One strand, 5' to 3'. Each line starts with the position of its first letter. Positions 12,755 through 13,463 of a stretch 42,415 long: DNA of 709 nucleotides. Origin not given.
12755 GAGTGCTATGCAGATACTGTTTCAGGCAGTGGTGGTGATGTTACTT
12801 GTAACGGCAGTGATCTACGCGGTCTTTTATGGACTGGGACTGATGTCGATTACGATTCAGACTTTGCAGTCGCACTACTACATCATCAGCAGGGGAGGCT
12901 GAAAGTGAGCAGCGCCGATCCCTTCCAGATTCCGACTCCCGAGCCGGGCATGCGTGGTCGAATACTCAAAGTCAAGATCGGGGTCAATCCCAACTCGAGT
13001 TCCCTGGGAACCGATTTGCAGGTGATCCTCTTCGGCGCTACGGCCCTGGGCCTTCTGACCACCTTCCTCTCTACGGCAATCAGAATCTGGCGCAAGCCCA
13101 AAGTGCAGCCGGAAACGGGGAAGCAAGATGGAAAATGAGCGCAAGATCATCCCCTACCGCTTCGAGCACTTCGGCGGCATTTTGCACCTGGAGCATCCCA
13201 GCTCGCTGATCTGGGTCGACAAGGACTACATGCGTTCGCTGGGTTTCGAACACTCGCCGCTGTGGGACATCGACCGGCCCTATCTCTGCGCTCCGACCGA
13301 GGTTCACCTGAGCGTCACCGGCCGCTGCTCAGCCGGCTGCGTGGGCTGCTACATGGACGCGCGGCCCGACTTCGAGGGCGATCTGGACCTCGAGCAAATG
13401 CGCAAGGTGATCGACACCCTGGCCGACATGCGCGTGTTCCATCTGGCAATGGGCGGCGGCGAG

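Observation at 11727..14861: Radical SAM/SPASM enzyme with an RRE-like N-terminal extension, flanked by a small TM-peptide ORF and a 4-Cys FmdB-family zinc-ribbon protein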

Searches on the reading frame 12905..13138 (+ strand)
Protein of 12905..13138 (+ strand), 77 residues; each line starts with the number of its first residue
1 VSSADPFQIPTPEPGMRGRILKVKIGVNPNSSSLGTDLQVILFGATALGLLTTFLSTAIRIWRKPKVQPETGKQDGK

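Call 3: search_protein_families(library=ncbifam, proteins=[window:12905-13138:+], max_evalue=0.01)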
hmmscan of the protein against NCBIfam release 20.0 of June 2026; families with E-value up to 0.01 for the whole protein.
window:12905-13138:+ (77 aa): 0 families

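Call 4: search_protein_families(library=pfam, proteins=[window:12905-13138:+], max_evalue=0.01)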
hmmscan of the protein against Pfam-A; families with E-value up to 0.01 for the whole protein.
window:12905-13138:+ (77 aa): 0 families

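Call 40: find_homologous_proteins(query=A3, max_evalue=0.01)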
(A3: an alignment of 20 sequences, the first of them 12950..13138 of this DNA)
Query A3 (20 sequences) (62 aa, profile of the alignment): 4563 proteins with E <= 0.01 among 8000 candidates; the best 120 are listed.
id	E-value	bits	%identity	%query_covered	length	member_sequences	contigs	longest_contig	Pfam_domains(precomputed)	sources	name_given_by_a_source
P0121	7.4e-21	92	42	95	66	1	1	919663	-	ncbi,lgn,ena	-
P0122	1.0e-19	88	44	94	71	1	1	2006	-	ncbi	-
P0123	1.0e-19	88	43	89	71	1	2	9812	-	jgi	jgi:hypothetical protein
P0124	1.4e-19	88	45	85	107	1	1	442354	-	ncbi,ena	-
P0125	1.5e-19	88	46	95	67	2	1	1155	-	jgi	-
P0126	1.7e-19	88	44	82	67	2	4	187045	-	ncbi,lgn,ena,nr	ncbi:MAG: hypothetical protein KAS75_09000 [Planctomycetes bacterium]|nr:hypothetical protein [Planc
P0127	1.8e-19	88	40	95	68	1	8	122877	-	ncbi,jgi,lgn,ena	ncbi:MAG: hypothetical protein ABSA46_02515 [Thermodesulfovibrionales bacterium]|jgi:hypothetical pr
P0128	2.0e-19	87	44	95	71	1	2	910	-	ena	-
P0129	2.1e-19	87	42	87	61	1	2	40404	-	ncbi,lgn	-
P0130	2.1e-19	87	40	95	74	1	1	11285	-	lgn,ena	-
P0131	2.6e-19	87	43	94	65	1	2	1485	-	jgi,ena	jgi:hypothetical protein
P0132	2.9e-19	87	43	85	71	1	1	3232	-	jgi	jgi:hypothetical protein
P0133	3.0e-19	87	38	95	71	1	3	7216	-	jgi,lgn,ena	jgi:hypothetical protein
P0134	3.0e-19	87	42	95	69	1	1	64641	-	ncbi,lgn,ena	-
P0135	3.3e-19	87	40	89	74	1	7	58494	-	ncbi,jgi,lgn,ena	-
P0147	5.3e-19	86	43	95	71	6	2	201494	-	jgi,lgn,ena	jgi:hypothetical protein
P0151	6.5e-19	86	40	89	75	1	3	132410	-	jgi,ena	jgi:hypothetical protein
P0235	5.3e-18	83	53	69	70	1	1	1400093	-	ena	-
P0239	5.5e-18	83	39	89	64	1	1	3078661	-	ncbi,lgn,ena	-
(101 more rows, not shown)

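Call 58: find_encoding_contigs(protein=P0239, flank=7000, max_places=2)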
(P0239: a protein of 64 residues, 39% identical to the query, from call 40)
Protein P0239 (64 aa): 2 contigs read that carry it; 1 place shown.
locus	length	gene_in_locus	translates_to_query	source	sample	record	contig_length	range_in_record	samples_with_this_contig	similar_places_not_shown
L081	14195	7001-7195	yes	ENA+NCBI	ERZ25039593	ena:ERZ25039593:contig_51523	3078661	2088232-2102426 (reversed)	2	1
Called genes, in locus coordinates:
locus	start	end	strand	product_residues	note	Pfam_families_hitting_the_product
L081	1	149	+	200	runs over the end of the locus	-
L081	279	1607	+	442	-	PF13795:HupE_UreJ_2, PF04955:HupE_UreJ (weak)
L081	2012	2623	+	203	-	-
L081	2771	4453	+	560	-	PF16656:Pur_ac_phosph_N, PF00149:Metallophos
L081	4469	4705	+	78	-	-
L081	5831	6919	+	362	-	-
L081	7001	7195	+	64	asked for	-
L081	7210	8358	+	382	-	PF04055:Radical_SAM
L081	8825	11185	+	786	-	PF13620:CarboxypepD_reg, PF13715:CarbopepD_reg_2 (weak), PF00593:TonB_dep_Rec_b-barrel, PF25183:OMP_b-brl_4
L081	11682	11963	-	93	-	-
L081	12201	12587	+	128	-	PF01243:PNPOx_N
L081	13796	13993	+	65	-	-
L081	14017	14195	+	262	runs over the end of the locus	PF08282:Hydrolase_3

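Call 59: find_encoding_contigs(protein=P0235, flank=7000, max_places=2)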
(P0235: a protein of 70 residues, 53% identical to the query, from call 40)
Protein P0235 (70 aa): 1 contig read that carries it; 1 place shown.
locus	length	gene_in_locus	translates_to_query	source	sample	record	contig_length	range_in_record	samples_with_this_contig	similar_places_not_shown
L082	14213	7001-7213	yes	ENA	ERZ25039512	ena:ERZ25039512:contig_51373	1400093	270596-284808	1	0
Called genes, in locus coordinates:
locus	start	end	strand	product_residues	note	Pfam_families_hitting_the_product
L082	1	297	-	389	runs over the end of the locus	PF04191:PEMT (weak)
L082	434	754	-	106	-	-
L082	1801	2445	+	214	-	-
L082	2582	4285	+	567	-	PF16656:Pur_ac_phosph_N (weak), PF00149:Metallophos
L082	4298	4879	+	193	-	-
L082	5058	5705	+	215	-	-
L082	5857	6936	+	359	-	-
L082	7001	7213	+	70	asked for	-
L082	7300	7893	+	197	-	-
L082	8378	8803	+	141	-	-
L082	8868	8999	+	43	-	-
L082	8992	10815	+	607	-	PF16656:Pur_ac_phosph_N, PF00149:Metallophos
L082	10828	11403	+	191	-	-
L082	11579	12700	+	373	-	-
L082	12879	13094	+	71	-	-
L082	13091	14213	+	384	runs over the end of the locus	PF04055:Radical_SAM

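Call 60: find_encoding_contigs(protein=P0124, flank=7000, max_places=2)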
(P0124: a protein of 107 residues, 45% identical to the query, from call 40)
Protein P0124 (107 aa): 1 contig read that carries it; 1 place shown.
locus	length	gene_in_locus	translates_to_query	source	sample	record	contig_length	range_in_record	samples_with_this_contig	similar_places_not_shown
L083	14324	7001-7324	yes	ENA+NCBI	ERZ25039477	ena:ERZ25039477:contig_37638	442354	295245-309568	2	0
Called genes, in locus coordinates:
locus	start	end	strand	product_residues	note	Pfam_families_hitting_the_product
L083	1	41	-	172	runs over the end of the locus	PF04552:Sigma54_DBD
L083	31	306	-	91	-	PF04963:Sigma54_CBD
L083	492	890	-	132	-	PF00309:Sigma54_AID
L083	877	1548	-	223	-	PF00005:ABC_tran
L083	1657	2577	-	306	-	PF06835:LptC, PF03968:LptD_N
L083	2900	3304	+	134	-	-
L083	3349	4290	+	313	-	PF16656:Pur_ac_phosph_N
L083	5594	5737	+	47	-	-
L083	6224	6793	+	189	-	-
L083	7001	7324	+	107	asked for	-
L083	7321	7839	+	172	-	PF04055:Radical_SAM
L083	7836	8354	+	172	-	-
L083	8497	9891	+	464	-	PF13795:HupE_UreJ_2, PF04955:HupE_UreJ (weak)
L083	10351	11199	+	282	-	PF07715:Plug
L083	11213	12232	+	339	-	PF00593:TonB_dep_Rec_b-barrel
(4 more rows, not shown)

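Call 63: search_protein_families(library=ncbifam, proteins=[L081:2012-2623:+, L081:4469-4705:+, L081:5831-6919:+, L082:4298-4879:+, L082:5058-5705:+, L082:7300-7893:+, L082:8378-8803:+], max_evalue=0.01)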
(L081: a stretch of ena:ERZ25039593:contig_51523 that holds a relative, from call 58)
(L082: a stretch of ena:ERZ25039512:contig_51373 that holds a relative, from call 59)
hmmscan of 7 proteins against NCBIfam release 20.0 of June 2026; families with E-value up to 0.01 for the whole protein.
L081:2012-2623:+ (203 aa): 17 families
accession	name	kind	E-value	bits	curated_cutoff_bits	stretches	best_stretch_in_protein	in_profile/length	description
NF052603.1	penta_Alr5209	equivalog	6.6e-46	155.1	125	4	35-108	17-90/113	Alr5209 family pentapeptide repeat protein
NF047416.1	penta_HetL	equivalog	5.2e-30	104.5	260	1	19-196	35-216/218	heterocyst differentiation pentapeptide repeat protein HetL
NF011744.0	PRK15197.1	equivalog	1.7e-28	99.7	274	2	91-199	154-262/291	SPI-2 type III secretion system effector PipB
NF011743.0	PRK15196.1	equivalog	2.5e-23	82.5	354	1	44-196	150-302/350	type III secretion system effector PipB2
NF033086.2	penta_rpt_Qnr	equivalog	6.2e-21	75.1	240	3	97-175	117-195/211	Qnr family pentapeptide repeat protein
NF000071.4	penta_rpt_QnrA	exception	3e-16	59.9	450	1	74-191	55-172/218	QnrA family quinolone resistance pentapeptide repeat protein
NF038182.1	penta_rpt_SmQnr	exception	6.2e-16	58.9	460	3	98-153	142-197/215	SmQnr family pentapeptide repeat protein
NF000349.1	mfpA_AE000516.2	equivalog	2.4e-15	56.8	360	2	123-191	79-147/183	pentapeptide repeat protein MfpA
NF012151.0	penta_rpt_QnrAS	exception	5.4e-15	56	490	2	74-195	55-176/218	QnrAS family quinolone resistance pentapeptide repeat protein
NF012152.0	penta_rpt_QnrC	exception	6.2e-15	55.8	500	1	30-183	20-164/221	QnrC family quinolone resistance pentapeptide repeat protein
NF000056.3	penta_rpt_QnrS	exception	7.5e-14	51.9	460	1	72-181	53-167/218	QnrS family quinolone resistance pentapeptide repeat protein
NF033375.2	penta_rpt_QnrE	exception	1.5e-13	51.3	480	2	61-145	114-198/214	QnrE family quinolone resistance pentapeptide repeat protein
NF000421.1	penta_rpt_QnrVC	exception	2.2e-13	50.6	460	1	73-184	54-165/218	QnrVC family quinolone resistance pentapeptide repeat protein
NF000420.1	penta_rpt_QnrB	exception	5e-13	49.5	460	2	135-195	118-178/214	QnrB family quinolone resistance pentapeptide repeat protein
NF000139.2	penta_rpt_QnrD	exception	2e-11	44.3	425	2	90-146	143-199/214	QnrD family quinolone resistance pentapeptide repeat protein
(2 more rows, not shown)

L081:4469-4705:+ (78 aa): 0 families

L081:5831-6919:+ (362 aa): 1 family
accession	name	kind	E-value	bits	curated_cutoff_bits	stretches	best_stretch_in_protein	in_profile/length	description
TIGR02795.1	tol_pal_ybgF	equivalog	0.0042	17.7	90.1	0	37-135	4-102/119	tol-pal system protein YbgF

L082:4298-4879:+ (193 aa): 3 families
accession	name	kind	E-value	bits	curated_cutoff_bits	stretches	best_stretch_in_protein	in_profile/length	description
NF038129.1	PEP_NF038129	equivalog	3.2e-39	134.8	65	1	8-190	3-193/194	NF038129 family PEP-CTERM protein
NF033554.9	floc_PepA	equivalog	1.1e-06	28.6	80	1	65-190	143-259/261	flocculation-associated PEP-CTERM protein PepA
TIGR03370.1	VPLPA-CTERM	domain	0.0027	17.7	25.35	1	169-190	2-23/25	VPLPA-CTERM sorting domain-containing protein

L082:5058-5705:+ (215 aa): 4 families
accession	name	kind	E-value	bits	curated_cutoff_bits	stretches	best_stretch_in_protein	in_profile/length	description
TIGR03370.1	VPLPA-CTERM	domain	0.00064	19.7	25.35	1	184-208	1-25/25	VPLPA-CTERM sorting domain-containing protein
NF041927.1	Xrt_dep_XDP1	equivalog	0.00084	19.4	125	1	179-206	214-241/242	exosortase-dependent surface protein XDP1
NF033554.9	floc_PepA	equivalog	0.0011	18.8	80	0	30-208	116-261/261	flocculation-associated PEP-CTERM protein PepA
NF038125.1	PEP_CTERM_THxN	subfamily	0.0022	17.6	85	1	165-206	206-245/246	THxN family PEP-CTERM protein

L082:7300-7893:+ (197 aa): 0 families

L082:8378-8803:+ (141 aa): 16 families
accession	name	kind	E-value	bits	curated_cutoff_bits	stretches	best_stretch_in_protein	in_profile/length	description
NF052603.1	penta_Alr5209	equivalog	5.7e-20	71.5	125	1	33-125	3-95/113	Alr5209 family pentapeptide repeat protein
NF047416.1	penta_HetL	equivalog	1.1e-15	57.7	260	2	66-123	66-123/218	heterocyst differentiation pentapeptide repeat protein HetL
NF011744.0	PRK15197.1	equivalog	9e-14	51.3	274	1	43-123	169-249/291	SPI-2 type III secretion system effector PipB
NF011743.0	PRK15196.1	equivalog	1e-12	47.6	354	1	18-126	131-230/350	type III secretion system effector PipB2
NF000349.1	mfpA_AE000516.2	equivalog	3.9e-09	36.6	360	2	65-126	94-155/183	pentapeptide repeat protein MfpA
NF000421.1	penta_rpt_QnrVC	exception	6.7e-08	32.7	460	1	35-94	44-103/218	QnrVC family quinolone resistance pentapeptide repeat protein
NF012152.0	penta_rpt_QnrC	exception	8.3e-08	32.5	500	1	27-116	34-125/221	QnrC family quinolone resistance pentapeptide repeat protein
NF033086.2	penta_rpt_Qnr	equivalog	8.6e-08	32.2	240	1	26-97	27-100/211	Qnr family pentapeptide repeat protein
NF000071.4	penta_rpt_QnrA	exception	1.4e-07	31.5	450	1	37-99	130-193/218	QnrA family quinolone resistance pentapeptide repeat protein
NF038182.1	penta_rpt_SmQnr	exception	2.8e-07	30.6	460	1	40-106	132-198/215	SmQnr family pentapeptide repeat protein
NF000056.3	penta_rpt_QnrS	exception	5.4e-07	29.5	460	1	26-95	33-104/218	QnrS family quinolone resistance pentapeptide repeat protein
NF033375.2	penta_rpt_QnrE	exception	1.3e-05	25.3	480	1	41-106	132-197/214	QnrE family quinolone resistance pentapeptide repeat protein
NF000420.1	penta_rpt_QnrB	exception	4.5e-05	23.5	460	1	41-102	132-193/214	QnrB family quinolone resistance pentapeptide repeat protein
NF012151.0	penta_rpt_QnrAS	exception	6.5e-05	23.1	490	1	43-108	117-182/218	QnrAS family quinolone resistance pentapeptide repeat protein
NF000139.2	penta_rpt_QnrD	exception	0.00012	22.1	425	1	40-105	43-106/214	QnrD family quinolone resistance pentapeptide repeat protein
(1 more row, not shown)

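Call 73: find_encoding_contigs(protein=P0147, flank=8000, max_places=1)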
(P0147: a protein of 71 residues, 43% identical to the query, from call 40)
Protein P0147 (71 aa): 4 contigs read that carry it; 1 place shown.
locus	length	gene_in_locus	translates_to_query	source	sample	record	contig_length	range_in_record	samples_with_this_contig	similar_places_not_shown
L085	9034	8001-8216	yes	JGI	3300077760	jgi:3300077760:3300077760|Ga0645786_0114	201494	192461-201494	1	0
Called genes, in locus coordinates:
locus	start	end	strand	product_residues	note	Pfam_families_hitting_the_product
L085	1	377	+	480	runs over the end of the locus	-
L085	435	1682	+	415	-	-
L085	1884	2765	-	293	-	-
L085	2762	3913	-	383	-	-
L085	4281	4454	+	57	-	-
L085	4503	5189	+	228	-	PF00072:Response_reg, PF00486:Trans_reg_C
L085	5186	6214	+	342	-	PF13462:Thioredoxin_4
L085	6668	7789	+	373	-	-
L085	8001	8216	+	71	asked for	-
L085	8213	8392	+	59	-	-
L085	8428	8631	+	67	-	-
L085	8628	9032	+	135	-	?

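Call 74: find_encoding_contigs(protein=P0151, flank=8000, max_places=1)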
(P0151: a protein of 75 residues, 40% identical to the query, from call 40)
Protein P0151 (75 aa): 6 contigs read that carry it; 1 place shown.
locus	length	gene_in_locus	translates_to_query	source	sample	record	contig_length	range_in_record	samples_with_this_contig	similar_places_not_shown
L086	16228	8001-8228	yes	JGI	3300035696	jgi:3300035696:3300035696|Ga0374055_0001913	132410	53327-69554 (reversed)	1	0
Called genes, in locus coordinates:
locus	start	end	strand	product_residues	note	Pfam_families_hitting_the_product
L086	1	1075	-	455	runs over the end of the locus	-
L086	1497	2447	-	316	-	PF03793:PASTA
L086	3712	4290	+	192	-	PF07589:PEP_exosort_dom (weak)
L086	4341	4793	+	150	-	PF00805:Pentapeptide, PF13599:Pentapeptide_4, PF13576:Pentapeptide_3, PF00805:Pentapeptide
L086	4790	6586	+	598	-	PF16656:Pur_ac_phosph_N, PF00149:Metallophos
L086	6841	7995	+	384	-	-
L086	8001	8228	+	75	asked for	-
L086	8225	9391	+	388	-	PF04055:Radical_SAM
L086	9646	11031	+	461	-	PF13795:HupE_UreJ_2, PF04955:HupE_UreJ (weak)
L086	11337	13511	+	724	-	PF25183:OMP_b-brl_4 (faint), PF00593:TonB_dep_Rec_b-barrel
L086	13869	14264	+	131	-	PF13620:CarboxypepD_reg, PF13715:CarbopepD_reg_2 (weak)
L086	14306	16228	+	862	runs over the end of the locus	PF13620:CarboxypepD_reg, PF13715:CarbopepD_reg_2, PF07715:Plug, PF00593:TonB_dep_Rec_b-barrel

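Call 75: find_encoding_contigs(protein=P0126, flank=8000, max_places=1)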
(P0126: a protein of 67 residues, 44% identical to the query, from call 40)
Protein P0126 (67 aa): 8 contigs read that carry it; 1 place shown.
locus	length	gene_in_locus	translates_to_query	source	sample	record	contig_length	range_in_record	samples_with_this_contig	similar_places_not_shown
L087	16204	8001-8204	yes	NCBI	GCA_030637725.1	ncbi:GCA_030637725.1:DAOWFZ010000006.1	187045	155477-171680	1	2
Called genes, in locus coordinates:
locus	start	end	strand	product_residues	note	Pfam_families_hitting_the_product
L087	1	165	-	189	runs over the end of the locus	PF04542:Sigma70_r2, PF04545:Sigma70_r4, PF08281:Sigma70_r4_2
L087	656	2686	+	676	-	PF13174:TPR_6 (faint), PF13432:TPR_16 (faint)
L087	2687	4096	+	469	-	PF13372:Alginate_exp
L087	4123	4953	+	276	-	-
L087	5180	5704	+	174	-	PF08534:Redoxin, PF00578:AhpC-TSA, PF13905:Thioredoxin_8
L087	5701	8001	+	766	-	PF25077:DUF7800 (weak), PF00149:Metallophos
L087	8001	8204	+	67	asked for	-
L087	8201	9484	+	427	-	-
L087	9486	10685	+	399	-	PF04055:Radical_SAM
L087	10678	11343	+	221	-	-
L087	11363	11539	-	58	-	-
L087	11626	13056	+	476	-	PF08245:Mur_ligase_M, PF02875:Mur_ligase_C, PF27239:FOL3_C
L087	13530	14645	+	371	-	-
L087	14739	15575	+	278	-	PF02563:Poly_export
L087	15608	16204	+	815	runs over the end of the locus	PF02706:Wzz (weak), PF13807:GNVR, PF01656:CbiA (weak), PF06564:CBP_BcsQ (faint), PF10609:ParA, PF13614:AAA_31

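Call 79: list_cluster_members(proteins=[window:12905-13135:+, window:12950-13135:+])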
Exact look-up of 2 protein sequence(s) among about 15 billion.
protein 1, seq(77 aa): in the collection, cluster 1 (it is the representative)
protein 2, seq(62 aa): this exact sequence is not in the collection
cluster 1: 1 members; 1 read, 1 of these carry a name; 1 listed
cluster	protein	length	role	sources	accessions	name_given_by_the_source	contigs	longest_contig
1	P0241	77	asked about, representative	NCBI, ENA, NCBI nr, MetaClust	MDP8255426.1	MAG: hypothetical protein P9M14_06735 [Candidatus Alcyoniella australis] | hypothetical protein [Candidatus Alcyoniella australis] | \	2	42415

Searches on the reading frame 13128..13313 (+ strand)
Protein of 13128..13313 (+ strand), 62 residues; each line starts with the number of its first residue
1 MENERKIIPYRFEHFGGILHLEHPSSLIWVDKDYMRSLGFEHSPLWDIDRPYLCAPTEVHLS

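Call 44: search_protein_families(library=pfam, proteins=[window:13128-13313:+], max_evalue=10)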
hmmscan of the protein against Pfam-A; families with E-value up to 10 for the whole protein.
seq(62 aa): 0 families

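Call 53: predict_structure(alignment_id=A4)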
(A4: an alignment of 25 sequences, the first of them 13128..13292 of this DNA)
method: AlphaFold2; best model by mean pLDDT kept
length: 55 residues; sequences in the alignment: 25
mean_pLDDT: 84.8   pTM: 0.64
mean pLDDT of the five models: 84.8, 84.7, 83.6, 81.5, 79.6
residues with pLDDT >= 90: 33; 70-90: 15; 50-70: 5; < 50: 2
segments of 3 or more residues with pLDDT < 50: none
pLDDT, mean of each block of 10 residues (from residue 1): 61 93 89 93 92 77
secondary structure, 60 per line:
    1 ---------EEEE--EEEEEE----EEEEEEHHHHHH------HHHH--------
elements in order: E10-13 E16-21 E26-31 H32-37 H44-47
